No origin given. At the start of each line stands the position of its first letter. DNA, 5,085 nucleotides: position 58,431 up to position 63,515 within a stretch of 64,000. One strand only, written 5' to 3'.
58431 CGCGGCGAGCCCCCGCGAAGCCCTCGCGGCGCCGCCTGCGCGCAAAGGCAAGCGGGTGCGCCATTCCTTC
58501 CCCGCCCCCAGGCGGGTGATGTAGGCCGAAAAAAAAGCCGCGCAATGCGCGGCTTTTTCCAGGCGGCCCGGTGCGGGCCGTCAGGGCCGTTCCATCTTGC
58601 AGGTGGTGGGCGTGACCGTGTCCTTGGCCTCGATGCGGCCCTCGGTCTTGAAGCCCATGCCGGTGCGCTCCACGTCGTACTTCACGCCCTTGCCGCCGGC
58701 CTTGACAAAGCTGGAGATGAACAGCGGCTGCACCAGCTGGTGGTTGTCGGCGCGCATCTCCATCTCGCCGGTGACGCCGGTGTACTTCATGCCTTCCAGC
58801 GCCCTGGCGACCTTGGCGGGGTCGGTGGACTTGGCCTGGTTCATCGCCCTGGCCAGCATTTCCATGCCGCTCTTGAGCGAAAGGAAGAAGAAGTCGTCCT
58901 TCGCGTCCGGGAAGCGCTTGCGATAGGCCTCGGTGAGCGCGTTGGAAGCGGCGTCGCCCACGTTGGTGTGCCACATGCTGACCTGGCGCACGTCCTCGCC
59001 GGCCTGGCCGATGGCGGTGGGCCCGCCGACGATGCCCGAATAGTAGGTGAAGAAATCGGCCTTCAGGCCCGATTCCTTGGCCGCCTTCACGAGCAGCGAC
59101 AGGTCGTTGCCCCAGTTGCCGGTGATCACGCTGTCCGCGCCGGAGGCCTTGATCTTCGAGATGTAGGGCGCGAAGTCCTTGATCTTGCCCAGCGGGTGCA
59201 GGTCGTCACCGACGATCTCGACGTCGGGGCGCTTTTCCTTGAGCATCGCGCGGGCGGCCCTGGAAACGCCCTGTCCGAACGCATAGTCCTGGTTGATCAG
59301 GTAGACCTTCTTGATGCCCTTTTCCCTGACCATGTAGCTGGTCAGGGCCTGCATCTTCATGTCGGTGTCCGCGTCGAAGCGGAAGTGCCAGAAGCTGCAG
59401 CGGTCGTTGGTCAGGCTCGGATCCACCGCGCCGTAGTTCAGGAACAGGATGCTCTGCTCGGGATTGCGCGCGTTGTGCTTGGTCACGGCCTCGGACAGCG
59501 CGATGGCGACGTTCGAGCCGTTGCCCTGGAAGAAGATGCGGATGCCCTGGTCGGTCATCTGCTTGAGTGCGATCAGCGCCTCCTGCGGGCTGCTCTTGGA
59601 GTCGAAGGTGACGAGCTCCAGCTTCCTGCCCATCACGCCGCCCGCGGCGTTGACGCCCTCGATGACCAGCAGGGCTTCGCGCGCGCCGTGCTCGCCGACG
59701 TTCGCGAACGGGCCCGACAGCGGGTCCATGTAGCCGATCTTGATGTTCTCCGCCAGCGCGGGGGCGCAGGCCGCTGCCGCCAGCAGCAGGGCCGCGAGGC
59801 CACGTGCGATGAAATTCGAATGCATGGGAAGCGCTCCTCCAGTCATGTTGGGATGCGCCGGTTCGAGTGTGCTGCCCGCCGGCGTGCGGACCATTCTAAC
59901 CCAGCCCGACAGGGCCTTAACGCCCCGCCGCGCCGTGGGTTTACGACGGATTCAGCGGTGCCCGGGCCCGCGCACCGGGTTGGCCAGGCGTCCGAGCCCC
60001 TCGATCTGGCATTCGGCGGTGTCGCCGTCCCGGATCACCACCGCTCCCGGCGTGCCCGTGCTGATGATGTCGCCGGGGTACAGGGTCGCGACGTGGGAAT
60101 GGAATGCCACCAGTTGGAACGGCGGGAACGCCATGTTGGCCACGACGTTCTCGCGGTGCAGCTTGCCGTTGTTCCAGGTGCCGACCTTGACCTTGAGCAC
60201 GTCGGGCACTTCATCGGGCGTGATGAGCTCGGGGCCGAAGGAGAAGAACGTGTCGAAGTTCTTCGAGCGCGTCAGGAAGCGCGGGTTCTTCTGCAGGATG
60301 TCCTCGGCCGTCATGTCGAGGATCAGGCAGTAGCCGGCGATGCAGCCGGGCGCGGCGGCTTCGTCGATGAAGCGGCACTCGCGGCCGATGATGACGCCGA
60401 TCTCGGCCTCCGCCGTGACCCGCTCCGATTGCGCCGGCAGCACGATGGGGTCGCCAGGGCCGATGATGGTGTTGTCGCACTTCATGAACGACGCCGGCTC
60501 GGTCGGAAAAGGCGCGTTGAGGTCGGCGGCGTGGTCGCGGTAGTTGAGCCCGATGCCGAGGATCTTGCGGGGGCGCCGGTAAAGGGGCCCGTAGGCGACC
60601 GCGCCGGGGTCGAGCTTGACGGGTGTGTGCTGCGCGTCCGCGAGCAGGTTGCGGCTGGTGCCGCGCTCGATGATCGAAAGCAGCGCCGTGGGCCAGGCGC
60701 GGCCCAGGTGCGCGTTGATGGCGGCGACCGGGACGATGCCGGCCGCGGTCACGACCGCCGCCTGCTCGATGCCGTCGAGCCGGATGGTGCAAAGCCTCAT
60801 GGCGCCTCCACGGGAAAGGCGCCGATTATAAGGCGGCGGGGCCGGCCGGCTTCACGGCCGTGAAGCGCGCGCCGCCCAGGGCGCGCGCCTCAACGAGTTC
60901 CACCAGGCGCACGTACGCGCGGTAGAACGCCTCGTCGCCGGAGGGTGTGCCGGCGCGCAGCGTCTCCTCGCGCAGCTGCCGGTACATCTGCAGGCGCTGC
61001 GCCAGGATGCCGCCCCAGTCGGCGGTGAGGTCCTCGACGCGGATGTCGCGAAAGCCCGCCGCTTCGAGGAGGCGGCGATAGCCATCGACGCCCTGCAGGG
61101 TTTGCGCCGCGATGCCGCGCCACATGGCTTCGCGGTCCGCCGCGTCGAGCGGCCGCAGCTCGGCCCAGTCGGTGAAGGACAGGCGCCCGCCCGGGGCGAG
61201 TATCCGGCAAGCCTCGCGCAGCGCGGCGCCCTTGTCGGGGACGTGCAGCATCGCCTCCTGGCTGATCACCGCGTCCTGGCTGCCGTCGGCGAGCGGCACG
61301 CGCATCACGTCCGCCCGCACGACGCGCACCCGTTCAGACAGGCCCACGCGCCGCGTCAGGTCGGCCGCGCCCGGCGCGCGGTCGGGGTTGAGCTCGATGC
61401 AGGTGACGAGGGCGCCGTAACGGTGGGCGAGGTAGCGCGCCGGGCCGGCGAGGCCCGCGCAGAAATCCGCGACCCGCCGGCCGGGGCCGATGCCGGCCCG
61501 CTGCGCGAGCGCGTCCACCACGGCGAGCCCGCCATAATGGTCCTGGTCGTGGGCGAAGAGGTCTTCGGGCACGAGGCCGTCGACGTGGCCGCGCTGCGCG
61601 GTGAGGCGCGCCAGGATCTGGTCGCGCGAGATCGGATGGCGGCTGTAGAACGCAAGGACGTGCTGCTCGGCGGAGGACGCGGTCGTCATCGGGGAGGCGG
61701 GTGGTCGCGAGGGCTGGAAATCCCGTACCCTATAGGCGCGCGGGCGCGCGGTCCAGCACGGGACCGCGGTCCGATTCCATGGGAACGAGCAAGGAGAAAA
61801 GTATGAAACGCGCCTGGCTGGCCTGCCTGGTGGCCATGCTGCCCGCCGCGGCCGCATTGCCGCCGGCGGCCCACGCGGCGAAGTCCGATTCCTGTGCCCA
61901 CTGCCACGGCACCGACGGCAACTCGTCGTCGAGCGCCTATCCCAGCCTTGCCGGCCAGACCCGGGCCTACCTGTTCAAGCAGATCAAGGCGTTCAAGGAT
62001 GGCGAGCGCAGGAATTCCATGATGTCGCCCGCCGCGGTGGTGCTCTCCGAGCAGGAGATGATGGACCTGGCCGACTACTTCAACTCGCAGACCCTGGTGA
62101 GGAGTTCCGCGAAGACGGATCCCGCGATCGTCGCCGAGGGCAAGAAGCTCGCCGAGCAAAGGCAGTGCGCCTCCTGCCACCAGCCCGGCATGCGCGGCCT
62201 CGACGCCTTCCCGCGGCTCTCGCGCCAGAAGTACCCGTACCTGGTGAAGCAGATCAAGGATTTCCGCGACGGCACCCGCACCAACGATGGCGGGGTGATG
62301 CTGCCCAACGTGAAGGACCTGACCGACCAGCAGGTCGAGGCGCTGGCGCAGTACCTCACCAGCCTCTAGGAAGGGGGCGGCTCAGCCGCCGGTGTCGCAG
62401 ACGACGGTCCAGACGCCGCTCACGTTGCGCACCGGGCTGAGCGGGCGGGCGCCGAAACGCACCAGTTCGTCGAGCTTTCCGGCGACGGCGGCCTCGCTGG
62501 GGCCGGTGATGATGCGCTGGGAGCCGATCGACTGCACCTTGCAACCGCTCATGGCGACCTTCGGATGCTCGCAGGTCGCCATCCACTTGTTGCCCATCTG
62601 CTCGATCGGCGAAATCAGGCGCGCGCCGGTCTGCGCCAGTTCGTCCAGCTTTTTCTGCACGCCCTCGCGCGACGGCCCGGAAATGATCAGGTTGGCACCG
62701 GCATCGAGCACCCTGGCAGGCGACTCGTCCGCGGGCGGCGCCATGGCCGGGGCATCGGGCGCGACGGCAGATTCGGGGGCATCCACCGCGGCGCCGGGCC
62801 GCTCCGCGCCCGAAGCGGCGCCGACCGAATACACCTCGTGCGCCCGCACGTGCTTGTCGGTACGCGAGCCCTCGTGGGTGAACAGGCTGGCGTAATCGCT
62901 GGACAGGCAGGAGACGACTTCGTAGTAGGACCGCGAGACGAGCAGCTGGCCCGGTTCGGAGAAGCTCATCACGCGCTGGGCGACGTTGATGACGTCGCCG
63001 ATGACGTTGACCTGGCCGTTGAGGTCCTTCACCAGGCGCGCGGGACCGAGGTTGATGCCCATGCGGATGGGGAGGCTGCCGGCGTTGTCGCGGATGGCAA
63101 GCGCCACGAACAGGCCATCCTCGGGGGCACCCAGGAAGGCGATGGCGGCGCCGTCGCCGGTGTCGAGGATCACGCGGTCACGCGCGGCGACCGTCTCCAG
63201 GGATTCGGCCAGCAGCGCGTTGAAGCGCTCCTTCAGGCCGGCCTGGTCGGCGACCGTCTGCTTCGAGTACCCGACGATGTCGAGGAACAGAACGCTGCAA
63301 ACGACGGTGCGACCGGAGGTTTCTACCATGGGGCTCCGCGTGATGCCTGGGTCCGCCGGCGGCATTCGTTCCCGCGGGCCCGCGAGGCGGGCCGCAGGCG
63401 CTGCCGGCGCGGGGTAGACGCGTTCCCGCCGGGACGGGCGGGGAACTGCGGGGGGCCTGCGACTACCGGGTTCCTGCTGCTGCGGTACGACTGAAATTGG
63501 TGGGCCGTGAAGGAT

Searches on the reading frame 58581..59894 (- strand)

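Call 9: search_protein_families(library=pfam, proteins=[window:58581-59894:-], max_evalue=0.01)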
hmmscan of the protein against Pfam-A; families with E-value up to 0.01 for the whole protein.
window:58581-59894:- (437 aa): 3 families
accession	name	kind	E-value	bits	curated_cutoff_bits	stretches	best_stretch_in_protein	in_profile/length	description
PF13458.12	Peripla_BP_6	-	3.1e-82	277.4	31.7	1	51-397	2-339/343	Periplasmic binding protein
PF13433.12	Peripla_BP_5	-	4.3e-27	95.6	27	2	181-401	121-341/363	Periplasmic binding protein domain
PF01094.35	ANF_receptor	-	5e-10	39.4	25.4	1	76-384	8-338/353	Receptor family ligand binding region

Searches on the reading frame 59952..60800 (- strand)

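Call 9: search_protein_families(library=pfam, proteins=[window:59952-60800:-], max_evalue=0.01)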
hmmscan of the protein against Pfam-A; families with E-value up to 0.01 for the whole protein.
window:59952-60800:- (282 aa): 1 family
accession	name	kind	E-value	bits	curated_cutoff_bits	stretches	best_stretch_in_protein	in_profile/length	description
PF01557.24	FAA_hydrolase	-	7.5e-54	183.1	23.9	1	79-277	1-214/214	Fumarylacetoacetate (FAA) hydrolase C-terminal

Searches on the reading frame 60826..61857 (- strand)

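Call 9: search_protein_families(library=pfam, proteins=[window:60826-61857:-], max_evalue=0.01)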
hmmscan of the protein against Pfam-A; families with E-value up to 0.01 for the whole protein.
window:60826-61857:- (343 aa): 8 families
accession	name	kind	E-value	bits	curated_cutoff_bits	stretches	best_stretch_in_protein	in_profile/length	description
PF08241.18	Methyltransf_11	-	3e-16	60.3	21.2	1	133-228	4-95/95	Methyltransferase domain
PF13649.12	Methyltransf_25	-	4.7e-13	50.1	27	1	129-224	1-97/97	Methyltransferase domain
PF13847.12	Methyltransf_31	-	5.5e-08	33.1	27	1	151-239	31-120/145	Methyltransferase domain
PF13489.12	Methyltransf_23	-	1.2e-07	32.1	27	1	119-272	15-162/164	Methyltransferase domain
PF01209.24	Ubie_methyltran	-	2.8e-07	30.6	20.1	1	123-228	45-151/233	ubiE/COQ5 methyltransferase family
PF08242.18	Methyltransf_12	-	0.00016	22.7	30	1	134-226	5-98/98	Methyltransferase domain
PF05148.21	Methyltransf_8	-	0.00098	19.5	27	1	178-228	107-156/219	Hypothetical methyltransferase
PF17782.7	DprA_WH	-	0.004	17.6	22.9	0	52-86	2-36/61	DprA winged helix domain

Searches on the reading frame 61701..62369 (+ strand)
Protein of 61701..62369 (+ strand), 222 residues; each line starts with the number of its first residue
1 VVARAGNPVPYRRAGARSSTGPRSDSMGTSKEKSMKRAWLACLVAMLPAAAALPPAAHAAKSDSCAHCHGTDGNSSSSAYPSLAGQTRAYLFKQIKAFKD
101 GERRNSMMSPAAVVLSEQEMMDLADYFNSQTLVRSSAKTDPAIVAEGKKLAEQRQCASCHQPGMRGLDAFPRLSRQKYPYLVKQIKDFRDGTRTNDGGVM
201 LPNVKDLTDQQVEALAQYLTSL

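Call 9: search_protein_families(library=pfam, proteins=[window:61701-62369:+], max_evalue=0.01)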
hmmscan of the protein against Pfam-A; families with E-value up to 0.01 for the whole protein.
window:61701-62369:+ (222 aa): 6 families
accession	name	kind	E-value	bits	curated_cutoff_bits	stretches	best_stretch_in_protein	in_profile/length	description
PF00034.26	Cytochrom_C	-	6.8e-21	75.8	21.3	2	144-222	1-89/90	Cytochrome c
PF13442.11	Cytochrome_CBB3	-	7.4e-17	61.9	27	2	144-219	3-68/68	Cytochrome C oxidase, cbb3-type, subunit III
PF14522.11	Cytochrome_C7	-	0.0023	18.2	24.8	0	58-74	37-53/67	Cytochrome c7 and related cytochrome c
PF14537.11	Cytochrom_c3_2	-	0.003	18.4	25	0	58-78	2-22/79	Cytochrome c3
PF22113.1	Mtrc-MtrF_II-IV_dom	-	0.0043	17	30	0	57-163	76-166/176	Outer membrane cytochrome MtrC/MtrF-like, domains II/IV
PF09699.15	Paired_CXXCH_1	-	0.0069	16.5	20.6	0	152-162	5-15/41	Doubled CXXCH motif (Paired_CXXCH_1)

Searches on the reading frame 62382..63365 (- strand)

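Call 9: search_protein_families(library=pfam, proteins=[window:62382-63365:-], max_evalue=0.01)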
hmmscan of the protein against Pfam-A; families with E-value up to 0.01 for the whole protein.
window:62382-63365:- (327 aa): 1 family
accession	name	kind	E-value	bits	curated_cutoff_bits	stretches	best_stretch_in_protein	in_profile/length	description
PF00211.25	Guanylate_cyc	-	3e-06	27.4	21.9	1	96-157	98-157/183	Adenylate and Guanylate cyclase catalytic domain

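Call 22: search_protein_families(library=ncbifam, proteins=[window:62382-63365:-], max_evalue=0.01)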
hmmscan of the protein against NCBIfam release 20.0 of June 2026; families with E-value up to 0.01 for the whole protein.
window:62382-63365:- (327 aa): 1 family
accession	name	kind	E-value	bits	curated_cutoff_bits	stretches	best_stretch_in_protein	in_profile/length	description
NF058673.1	LipAdnlyCyLipJMY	equivalog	9e-05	21.3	800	1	19-158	292-429/449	bifunctional lipase/adenylate cyclase LipJ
